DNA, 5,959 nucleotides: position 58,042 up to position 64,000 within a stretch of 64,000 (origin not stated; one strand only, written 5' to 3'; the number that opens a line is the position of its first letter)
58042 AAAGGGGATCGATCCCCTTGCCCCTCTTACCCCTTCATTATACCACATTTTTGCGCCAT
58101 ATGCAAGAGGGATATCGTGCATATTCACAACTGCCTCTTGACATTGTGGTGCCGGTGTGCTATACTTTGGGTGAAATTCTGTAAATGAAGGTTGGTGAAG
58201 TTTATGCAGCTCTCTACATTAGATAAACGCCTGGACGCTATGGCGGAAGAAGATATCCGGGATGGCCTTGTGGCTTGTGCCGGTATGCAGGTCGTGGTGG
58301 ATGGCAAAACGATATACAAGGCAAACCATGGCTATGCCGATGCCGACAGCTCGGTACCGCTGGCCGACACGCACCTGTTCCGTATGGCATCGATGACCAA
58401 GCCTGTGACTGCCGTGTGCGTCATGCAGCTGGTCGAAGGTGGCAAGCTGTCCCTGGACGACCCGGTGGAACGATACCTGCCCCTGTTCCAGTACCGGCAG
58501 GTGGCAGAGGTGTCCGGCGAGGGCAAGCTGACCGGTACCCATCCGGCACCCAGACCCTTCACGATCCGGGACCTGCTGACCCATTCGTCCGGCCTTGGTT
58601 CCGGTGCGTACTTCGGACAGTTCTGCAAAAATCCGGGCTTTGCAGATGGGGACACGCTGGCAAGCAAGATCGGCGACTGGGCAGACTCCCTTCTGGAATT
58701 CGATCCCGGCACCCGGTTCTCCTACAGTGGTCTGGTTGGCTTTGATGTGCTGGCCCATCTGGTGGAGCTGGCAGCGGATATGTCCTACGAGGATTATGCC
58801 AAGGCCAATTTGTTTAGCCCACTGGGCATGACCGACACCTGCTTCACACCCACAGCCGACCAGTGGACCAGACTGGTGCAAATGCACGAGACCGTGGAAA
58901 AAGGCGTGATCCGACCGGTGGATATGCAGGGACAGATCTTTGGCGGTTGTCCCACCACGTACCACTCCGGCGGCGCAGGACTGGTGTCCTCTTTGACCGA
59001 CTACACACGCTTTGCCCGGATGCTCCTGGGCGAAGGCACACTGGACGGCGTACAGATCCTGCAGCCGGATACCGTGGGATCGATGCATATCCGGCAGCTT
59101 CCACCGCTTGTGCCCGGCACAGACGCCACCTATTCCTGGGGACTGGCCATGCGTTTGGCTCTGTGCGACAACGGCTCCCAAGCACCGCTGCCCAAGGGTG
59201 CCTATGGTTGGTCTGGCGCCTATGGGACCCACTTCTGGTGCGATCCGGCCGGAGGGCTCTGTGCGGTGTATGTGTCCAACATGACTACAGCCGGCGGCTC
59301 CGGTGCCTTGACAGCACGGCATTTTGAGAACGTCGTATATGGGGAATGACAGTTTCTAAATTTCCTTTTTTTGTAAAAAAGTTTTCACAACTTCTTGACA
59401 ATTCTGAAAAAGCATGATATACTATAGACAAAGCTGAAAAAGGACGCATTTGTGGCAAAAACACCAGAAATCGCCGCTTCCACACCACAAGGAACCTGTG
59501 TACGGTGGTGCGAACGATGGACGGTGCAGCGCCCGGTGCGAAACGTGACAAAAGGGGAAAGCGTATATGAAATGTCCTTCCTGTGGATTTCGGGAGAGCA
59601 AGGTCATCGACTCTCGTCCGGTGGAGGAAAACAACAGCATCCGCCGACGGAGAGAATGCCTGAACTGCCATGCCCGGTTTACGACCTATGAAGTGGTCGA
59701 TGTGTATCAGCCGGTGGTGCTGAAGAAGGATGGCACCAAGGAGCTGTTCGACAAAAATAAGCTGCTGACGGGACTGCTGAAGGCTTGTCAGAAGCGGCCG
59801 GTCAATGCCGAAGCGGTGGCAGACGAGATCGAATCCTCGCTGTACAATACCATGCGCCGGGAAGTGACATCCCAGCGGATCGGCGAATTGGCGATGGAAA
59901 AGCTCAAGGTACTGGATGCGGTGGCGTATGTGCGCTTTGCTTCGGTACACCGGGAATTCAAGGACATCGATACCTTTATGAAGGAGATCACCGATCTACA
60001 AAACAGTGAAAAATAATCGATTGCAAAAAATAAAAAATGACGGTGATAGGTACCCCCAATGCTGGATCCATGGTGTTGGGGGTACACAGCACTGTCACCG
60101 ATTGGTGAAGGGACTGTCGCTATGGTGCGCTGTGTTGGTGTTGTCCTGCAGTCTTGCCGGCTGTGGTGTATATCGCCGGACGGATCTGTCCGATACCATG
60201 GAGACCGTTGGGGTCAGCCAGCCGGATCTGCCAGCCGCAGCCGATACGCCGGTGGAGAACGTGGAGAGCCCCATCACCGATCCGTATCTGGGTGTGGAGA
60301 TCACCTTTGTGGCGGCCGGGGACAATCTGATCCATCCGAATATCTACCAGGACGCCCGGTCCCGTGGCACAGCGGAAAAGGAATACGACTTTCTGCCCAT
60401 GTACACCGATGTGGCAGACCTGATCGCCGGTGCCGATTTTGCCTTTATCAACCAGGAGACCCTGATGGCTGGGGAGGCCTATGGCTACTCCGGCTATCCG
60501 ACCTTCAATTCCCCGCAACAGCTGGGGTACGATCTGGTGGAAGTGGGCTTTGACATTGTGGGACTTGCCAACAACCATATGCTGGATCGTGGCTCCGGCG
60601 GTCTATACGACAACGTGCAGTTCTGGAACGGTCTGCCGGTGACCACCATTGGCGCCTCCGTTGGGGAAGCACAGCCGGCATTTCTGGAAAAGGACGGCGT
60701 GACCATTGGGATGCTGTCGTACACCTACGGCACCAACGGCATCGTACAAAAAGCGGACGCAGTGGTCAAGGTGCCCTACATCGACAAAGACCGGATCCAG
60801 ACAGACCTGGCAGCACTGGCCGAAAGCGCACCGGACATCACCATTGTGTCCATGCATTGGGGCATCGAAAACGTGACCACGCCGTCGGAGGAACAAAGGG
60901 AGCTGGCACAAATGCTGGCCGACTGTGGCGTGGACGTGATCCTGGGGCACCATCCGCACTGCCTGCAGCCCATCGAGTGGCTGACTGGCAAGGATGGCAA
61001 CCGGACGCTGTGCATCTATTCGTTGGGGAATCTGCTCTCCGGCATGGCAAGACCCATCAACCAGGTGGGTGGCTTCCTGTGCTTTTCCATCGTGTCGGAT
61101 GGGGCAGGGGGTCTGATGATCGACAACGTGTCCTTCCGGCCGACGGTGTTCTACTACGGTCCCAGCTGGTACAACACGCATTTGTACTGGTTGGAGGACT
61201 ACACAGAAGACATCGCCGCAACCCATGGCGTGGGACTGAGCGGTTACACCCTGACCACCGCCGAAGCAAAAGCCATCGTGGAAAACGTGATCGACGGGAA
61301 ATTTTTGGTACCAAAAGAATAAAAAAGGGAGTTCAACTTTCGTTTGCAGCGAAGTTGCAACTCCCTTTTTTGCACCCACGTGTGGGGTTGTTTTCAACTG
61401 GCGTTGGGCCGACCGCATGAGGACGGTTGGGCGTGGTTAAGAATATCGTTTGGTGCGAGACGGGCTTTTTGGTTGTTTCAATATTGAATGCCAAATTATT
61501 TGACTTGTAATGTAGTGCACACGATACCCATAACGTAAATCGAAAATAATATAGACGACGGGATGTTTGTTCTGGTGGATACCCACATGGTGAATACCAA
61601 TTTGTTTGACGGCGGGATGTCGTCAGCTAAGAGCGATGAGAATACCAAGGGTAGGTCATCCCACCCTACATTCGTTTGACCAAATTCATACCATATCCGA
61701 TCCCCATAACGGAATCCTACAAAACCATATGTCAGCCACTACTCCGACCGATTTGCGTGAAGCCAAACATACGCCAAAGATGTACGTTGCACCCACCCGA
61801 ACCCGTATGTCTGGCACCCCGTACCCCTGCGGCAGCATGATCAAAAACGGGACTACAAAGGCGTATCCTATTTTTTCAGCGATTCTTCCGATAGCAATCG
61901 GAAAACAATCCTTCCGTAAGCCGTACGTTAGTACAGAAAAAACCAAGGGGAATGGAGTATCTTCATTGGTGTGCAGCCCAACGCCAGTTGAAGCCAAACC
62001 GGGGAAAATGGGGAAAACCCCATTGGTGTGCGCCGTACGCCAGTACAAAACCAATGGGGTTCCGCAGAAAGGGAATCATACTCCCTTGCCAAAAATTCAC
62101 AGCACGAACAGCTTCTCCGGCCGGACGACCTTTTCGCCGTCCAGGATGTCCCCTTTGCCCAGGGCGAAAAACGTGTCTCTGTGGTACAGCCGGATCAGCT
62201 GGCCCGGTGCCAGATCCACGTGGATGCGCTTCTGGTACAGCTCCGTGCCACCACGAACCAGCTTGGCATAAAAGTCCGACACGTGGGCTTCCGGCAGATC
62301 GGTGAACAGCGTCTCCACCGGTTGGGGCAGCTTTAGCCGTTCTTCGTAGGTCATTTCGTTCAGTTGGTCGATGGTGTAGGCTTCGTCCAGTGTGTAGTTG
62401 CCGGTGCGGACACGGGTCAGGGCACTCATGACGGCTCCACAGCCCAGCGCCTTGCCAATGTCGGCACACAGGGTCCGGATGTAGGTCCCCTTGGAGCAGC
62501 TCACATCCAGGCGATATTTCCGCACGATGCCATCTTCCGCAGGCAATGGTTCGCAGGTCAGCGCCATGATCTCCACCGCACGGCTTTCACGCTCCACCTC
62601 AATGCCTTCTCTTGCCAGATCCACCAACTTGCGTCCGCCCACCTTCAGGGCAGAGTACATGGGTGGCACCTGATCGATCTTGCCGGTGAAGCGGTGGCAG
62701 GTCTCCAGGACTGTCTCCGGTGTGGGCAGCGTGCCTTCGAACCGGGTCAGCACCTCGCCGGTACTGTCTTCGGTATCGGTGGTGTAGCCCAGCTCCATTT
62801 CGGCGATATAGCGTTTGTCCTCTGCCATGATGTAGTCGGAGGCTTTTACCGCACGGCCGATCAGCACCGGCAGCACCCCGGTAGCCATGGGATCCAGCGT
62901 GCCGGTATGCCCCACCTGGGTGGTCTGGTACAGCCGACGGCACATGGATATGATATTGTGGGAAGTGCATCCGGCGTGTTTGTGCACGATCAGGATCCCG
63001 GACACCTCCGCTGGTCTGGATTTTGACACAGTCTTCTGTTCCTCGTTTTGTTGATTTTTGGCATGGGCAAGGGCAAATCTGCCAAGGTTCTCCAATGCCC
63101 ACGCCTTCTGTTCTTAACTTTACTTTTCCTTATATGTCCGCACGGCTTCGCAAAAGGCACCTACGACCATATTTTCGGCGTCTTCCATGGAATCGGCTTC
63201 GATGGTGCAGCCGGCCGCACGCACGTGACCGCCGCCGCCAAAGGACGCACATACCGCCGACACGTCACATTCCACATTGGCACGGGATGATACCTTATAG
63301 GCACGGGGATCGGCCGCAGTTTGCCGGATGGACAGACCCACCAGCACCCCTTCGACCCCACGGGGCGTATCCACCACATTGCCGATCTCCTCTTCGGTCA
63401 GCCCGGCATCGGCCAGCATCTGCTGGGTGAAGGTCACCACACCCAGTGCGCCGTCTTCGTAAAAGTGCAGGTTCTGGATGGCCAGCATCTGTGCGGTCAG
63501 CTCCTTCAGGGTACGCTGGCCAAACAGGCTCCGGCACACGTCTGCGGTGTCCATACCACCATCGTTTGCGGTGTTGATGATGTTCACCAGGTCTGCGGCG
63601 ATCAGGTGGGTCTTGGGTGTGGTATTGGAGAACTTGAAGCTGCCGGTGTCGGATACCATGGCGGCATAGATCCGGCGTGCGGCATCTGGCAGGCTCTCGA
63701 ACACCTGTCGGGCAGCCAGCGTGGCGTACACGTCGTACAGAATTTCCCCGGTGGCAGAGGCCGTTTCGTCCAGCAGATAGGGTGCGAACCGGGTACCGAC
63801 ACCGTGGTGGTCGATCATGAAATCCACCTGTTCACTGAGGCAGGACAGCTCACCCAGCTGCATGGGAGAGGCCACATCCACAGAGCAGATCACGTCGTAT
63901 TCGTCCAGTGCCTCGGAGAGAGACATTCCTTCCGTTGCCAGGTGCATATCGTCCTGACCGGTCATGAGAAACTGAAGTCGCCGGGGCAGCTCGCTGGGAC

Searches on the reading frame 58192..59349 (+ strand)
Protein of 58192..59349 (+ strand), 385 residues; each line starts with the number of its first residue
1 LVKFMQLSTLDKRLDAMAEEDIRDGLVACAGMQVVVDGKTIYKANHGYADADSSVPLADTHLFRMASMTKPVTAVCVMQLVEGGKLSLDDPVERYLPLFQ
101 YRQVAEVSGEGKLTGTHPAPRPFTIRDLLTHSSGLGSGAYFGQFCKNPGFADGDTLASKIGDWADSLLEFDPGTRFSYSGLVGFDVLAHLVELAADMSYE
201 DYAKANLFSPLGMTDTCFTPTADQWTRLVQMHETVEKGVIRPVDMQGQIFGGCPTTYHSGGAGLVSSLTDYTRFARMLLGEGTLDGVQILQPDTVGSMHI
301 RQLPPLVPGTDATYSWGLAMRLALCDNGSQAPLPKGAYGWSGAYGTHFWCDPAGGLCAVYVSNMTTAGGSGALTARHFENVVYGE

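Call 18: search_protein_families(library=pfam, proteins=[window:58192-59349:+])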
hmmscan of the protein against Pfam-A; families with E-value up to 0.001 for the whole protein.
window:58192-59349:+ (385 aa): 2 families
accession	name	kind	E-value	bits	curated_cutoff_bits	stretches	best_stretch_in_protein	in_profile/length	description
PF00144.29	Beta-lactamase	-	1e-64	219.2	27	1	24-370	11-316/329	Beta-lactamase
PF13354.11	Beta-lactamase2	-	0.00056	19.8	22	0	56-131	14-81/214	Beta-lactamase enzyme family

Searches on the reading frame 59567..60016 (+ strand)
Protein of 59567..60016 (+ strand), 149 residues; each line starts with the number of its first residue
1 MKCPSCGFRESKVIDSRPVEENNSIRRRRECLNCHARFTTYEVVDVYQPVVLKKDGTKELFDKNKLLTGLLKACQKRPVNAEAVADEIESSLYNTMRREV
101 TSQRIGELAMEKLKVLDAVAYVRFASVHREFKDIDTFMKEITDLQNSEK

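Call 67: search_protein_families(library=pfam, proteins=[window:59567-60016:+], max_evalue=0.01)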
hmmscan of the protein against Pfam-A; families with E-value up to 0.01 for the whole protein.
window:59567-60016:+ (149 aa): 2 families
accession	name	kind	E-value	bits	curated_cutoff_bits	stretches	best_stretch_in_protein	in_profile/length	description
PF22811.2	Zn_ribbon_NrdR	-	2.9e-21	75.5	27.2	1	1-42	1-42/42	Transcriptional repressor NrdR-like, N-terminal domain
PF03477.21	ATP-cone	-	3.3e-21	76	25.8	1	50-133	2-87/88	ATP cone domain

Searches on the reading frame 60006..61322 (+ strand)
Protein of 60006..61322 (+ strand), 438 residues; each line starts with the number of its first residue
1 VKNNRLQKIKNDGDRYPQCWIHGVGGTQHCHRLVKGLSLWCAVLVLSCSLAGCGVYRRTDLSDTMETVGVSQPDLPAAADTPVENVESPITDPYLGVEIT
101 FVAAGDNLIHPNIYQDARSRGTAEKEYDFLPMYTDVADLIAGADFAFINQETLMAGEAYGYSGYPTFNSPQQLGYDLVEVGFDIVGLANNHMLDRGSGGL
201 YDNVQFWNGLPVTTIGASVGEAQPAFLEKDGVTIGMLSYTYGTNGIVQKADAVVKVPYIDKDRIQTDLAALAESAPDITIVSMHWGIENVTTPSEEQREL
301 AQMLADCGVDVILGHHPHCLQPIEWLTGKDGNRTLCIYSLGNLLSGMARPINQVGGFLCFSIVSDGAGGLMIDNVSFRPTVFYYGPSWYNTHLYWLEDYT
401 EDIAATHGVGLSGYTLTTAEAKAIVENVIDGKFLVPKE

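Call 18: search_protein_families(library=pfam, proteins=[window:60006-61322:+])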
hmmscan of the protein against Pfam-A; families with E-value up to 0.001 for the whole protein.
window:60006-61322:+ (438 aa): 1 family
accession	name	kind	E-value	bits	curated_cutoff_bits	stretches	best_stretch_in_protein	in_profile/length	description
PF09587.15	PGA_cap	-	8e-64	216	27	1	100-346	1-254/255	Bacterial capsule synthesis protein PGA_cap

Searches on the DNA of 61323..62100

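Call 27: search_rna_families(source=window, start=61323, end=62100, threshold=evalue, max_evalue=5)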
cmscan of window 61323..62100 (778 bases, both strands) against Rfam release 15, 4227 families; matches with E-value up to 5: 2.
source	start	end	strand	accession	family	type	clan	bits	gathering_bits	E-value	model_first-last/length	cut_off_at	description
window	61542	61582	-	RF02754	ES205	Gene; sRNA;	-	18.2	86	2.5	1-72/72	no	ES205 sRNA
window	61928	62010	+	RF02158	NPPA-AS1_3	Gene; lncRNA;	-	15.2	55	0.84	1-108/108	no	NPPA antisense RNA 1 conserved region 3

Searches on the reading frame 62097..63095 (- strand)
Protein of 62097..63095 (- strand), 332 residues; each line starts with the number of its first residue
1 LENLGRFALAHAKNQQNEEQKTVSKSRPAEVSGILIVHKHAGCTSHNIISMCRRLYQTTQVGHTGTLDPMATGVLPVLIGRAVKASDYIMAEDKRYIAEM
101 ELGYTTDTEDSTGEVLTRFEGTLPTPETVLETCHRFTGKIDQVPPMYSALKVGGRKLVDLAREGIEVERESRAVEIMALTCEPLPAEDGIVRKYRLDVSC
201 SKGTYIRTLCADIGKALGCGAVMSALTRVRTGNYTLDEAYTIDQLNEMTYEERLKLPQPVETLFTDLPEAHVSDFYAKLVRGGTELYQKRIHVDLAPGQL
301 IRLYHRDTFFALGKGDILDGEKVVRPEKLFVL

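Call 18: search_protein_families(library=pfam, proteins=[window:62097-63095:-])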
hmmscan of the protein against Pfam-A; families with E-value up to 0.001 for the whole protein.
window:62097-63095:- (332 aa): 2 families
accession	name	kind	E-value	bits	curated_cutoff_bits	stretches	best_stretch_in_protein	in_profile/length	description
PF01509.24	TruB_N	-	2.5e-50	171.2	27.3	1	53-206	1-149/149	TruB family pseudouridylate synthase (N terminal domain)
PF16198.10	TruB_C_2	-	3.8e-14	53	29.3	1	207-253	1-52/66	tRNA pseudouridylate synthase B C-terminal domain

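Call 43: find_homologous_proteins(query=window:62097-63095:-, max_evalue=1e-60)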
Query window:62097-63095:- (332 aa): 3718 proteins with E <= 1e-60 among 8000 candidates; the best 120 are listed.
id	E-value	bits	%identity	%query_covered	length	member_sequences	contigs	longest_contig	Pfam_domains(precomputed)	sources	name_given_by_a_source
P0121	1.1e-218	743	100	100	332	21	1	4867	PF01509.24,PF16198.11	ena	-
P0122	7.6e-180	615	88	93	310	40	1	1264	PF01509.24,PF16198.11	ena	-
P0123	6.4e-177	606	86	93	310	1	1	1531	PF01509.24,PF16198.11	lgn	-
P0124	4.9e-176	603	85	93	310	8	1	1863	PF01509.24,PF16198.11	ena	-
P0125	2.8e-171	587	84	93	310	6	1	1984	PF01509.24,PF16198.11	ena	-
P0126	2.1e-169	581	82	93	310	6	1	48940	PF01509.24,PF16198.11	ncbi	-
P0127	9.5e-168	576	82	93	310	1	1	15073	PF01509.24,PF16198.11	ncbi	-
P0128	1.0e-167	576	82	94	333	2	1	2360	PF01509.24,PF16198.11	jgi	-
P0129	3.4e-162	557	81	93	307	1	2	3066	PF01509.24,PF16198.11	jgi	-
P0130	6.4e-140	484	71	93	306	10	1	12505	PF01509.24,PF16198.11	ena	-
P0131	4.1e-136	472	70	93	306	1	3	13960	PF01509.24,PF16198.11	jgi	-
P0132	1.5e-135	470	69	93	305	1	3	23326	PF01509.24,PF16198.11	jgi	-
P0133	1.9e-129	450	67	93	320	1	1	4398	PF01509.24,PF16198.11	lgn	-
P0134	3.4e-129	449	66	93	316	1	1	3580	PF01509.24,PF16198.11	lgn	-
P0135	6.2e-129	448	66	93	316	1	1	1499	PF01509.24,PF16198.11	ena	-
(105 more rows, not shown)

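Call 44: find_encoding_contigs(protein=P0126, flank=6000, max_places=2)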
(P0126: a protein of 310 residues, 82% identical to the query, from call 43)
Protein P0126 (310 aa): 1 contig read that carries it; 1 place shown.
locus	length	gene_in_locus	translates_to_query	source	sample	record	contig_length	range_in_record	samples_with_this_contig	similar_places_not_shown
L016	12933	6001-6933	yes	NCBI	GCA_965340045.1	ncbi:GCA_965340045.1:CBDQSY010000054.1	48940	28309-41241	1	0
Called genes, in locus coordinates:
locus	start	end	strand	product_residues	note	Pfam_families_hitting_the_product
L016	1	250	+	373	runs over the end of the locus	-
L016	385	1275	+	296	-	-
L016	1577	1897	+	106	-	-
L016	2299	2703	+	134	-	PF02033:RBFA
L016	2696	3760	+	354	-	PF01368:DHH, PF02272:DHHA1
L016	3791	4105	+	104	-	-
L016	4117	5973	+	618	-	PF00728:Glyco_hydro_20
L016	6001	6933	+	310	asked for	PF01509:TruB_N, PF16198:TruB_C_2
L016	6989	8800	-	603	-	PF18952:DUF5696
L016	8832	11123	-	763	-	PF17132:Glyco_hydro_106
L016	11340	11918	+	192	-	PF02502:LacAB_rpiB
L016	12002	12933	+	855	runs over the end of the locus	PF25788:Ig_Rha78A_N, PF08531:Bac_rhamnosid_N, PF05592:Bac_rhamnosid, PF17389:Bac_rhamnosid6H, PF17390:Bac_rhamnosid_C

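Call 45: find_encoding_contigs(protein=P0127, flank=6000, max_places=2)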
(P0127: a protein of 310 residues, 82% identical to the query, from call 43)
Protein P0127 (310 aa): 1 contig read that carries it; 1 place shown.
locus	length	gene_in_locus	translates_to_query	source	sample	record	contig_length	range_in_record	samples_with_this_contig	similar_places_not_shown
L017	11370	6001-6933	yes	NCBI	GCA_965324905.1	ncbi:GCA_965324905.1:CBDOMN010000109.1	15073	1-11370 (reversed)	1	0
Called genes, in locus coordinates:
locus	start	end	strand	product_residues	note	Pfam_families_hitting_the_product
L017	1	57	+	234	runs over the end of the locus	PF04519:Bactofilin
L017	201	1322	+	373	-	-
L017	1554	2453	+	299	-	-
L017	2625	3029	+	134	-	PF02033:RBFA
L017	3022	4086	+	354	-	PF01368:DHH, PF02272:DHHA1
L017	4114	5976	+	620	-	PF00728:Glyco_hydro_20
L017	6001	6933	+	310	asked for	PF01509:TruB_N, PF16198:TruB_C_2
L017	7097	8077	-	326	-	PF16654:DAPDH_C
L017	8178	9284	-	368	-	PF00657:Lipase_GDSL, PF13472:Lipase_GDSL_2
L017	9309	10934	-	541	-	PF00251:Glyco_hydro_32N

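Call 94: find_encoding_contigs(protein=P0125, flank=3000, max_places=4)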
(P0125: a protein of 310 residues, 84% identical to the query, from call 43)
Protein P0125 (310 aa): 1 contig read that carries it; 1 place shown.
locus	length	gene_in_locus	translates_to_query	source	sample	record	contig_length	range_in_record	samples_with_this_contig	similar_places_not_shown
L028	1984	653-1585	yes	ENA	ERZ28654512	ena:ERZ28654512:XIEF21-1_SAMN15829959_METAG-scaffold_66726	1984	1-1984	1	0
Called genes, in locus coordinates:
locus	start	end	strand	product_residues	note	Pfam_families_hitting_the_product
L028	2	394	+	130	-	?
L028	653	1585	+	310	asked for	PF01509:TruB_N, PF16198:TruB_C_2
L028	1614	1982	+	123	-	?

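Call 95: find_encoding_contigs(protein=P0121, flank=5000, max_places=6)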
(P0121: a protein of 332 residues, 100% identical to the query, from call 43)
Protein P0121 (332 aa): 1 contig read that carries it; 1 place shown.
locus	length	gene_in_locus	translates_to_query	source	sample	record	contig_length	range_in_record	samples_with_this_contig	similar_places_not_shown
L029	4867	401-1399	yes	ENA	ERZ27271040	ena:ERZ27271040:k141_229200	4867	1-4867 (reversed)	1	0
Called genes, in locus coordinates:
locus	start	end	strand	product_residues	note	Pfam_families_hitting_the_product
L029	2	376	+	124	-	?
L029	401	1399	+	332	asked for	PF01509:TruB_N, PF16198:TruB_C_2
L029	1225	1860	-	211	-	-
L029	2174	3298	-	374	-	PF09587:PGA_cap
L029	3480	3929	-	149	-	PF22811:Zn_ribbon_NrdR, PF03477:ATP-cone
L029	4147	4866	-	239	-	?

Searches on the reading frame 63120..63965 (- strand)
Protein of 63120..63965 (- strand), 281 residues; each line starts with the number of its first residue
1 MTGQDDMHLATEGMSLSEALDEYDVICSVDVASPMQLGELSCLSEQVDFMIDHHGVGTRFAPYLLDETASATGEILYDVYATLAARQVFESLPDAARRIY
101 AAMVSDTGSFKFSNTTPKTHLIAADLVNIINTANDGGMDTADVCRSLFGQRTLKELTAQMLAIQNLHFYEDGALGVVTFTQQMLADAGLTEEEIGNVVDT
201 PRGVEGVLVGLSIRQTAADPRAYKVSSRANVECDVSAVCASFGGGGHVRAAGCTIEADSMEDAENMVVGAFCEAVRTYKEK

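Call 67: search_protein_families(library=pfam, proteins=[window:63120-63965:-], max_evalue=0.01)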
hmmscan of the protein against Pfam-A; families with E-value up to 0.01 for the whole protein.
window:63120-63965:- (281 aa): 2 families
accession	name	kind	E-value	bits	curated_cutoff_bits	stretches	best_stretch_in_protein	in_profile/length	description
PF02272.25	DHHA1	-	2.1e-08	35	25.9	1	183-266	9-95/102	DHHA1 domain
PF01368.27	DHH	-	0.0026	18.5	28.1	1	17-83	34-104/125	DHH family, N-terminal domain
